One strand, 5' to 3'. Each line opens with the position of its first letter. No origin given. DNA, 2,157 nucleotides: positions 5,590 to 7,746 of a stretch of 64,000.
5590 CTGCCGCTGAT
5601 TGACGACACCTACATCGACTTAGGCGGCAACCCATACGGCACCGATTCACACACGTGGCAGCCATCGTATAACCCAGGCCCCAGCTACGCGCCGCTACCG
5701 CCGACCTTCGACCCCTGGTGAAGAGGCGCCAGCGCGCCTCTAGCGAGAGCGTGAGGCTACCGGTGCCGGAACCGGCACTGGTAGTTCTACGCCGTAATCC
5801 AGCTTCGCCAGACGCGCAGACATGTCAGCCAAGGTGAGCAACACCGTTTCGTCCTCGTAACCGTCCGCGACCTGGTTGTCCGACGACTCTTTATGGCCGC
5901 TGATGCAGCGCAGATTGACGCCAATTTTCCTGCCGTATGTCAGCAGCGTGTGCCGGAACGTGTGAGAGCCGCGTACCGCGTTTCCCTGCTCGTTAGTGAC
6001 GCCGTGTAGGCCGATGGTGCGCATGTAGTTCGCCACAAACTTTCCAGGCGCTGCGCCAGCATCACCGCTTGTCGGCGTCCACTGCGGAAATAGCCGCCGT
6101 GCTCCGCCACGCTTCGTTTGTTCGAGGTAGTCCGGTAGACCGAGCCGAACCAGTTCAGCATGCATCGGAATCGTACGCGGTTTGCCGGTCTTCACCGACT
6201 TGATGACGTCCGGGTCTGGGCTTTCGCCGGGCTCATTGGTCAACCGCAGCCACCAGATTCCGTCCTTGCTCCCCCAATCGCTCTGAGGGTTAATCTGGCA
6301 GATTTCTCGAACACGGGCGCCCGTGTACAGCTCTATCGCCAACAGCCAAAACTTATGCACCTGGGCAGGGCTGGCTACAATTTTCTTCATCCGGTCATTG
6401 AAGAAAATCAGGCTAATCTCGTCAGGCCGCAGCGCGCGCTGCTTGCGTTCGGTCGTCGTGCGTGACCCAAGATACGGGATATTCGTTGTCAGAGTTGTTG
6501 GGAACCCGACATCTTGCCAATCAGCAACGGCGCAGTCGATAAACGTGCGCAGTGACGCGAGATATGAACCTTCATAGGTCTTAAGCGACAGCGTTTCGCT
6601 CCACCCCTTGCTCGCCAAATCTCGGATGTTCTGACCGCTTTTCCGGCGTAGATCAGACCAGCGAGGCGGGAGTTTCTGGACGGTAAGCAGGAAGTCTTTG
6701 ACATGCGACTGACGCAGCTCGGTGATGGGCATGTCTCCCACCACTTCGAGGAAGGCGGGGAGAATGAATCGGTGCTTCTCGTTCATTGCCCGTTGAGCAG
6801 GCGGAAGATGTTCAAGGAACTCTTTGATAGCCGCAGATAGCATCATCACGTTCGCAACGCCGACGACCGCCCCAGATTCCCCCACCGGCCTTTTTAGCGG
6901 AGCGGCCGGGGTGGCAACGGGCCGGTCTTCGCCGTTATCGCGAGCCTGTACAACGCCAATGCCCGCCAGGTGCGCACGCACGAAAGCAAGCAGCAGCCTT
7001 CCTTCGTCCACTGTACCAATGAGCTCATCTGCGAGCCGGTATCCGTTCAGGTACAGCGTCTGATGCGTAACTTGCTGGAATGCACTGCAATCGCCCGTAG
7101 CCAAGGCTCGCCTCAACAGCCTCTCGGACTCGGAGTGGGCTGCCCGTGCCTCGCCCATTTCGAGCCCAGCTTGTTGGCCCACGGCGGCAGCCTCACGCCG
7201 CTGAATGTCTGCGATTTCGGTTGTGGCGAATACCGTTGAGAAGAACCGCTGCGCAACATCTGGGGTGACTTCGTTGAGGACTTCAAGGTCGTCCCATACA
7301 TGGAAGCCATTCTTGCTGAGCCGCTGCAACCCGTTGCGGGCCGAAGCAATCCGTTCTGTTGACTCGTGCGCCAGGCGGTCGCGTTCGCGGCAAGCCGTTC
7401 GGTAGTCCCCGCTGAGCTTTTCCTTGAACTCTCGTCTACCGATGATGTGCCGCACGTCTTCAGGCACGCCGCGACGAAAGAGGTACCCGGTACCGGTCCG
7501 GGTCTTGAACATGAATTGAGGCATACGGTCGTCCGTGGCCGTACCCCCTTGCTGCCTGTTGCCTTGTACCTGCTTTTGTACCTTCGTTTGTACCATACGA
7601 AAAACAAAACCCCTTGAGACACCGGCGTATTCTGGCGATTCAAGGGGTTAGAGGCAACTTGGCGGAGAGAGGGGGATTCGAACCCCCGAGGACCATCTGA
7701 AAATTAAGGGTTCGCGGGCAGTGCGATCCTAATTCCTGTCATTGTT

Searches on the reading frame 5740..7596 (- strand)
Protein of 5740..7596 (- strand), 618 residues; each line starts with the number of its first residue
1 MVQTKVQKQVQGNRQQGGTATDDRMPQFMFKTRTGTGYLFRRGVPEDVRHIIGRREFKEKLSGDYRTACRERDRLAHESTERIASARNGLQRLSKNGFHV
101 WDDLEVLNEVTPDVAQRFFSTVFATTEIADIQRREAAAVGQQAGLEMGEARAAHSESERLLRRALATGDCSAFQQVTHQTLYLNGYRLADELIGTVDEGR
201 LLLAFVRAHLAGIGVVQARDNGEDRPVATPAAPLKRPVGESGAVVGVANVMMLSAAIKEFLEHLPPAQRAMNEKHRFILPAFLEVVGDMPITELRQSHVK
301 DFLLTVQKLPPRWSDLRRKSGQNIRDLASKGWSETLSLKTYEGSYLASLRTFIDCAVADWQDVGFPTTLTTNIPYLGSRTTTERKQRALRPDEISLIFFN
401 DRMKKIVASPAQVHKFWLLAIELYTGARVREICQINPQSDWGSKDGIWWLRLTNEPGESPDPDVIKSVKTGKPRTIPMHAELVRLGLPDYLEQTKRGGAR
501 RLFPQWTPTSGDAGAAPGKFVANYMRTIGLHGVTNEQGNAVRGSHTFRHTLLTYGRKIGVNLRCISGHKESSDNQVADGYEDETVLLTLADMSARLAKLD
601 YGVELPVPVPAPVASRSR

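Call 47: search_protein_families(library=pfam, proteins=[window:5740-7596:-], max_evalue=0.01)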
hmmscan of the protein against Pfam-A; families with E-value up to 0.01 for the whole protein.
window:5740-7596:- (618 aa): 2 families
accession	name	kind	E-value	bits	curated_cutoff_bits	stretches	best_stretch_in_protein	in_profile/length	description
PF20172.3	DUF6538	-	1.3e-07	31.6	27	1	33-88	4-60/60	Domain of unknown function (DUF6538)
PF00589.27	Phage_integrase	-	0.00016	21.9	27.1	1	403-565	17-150/172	Phage integrase family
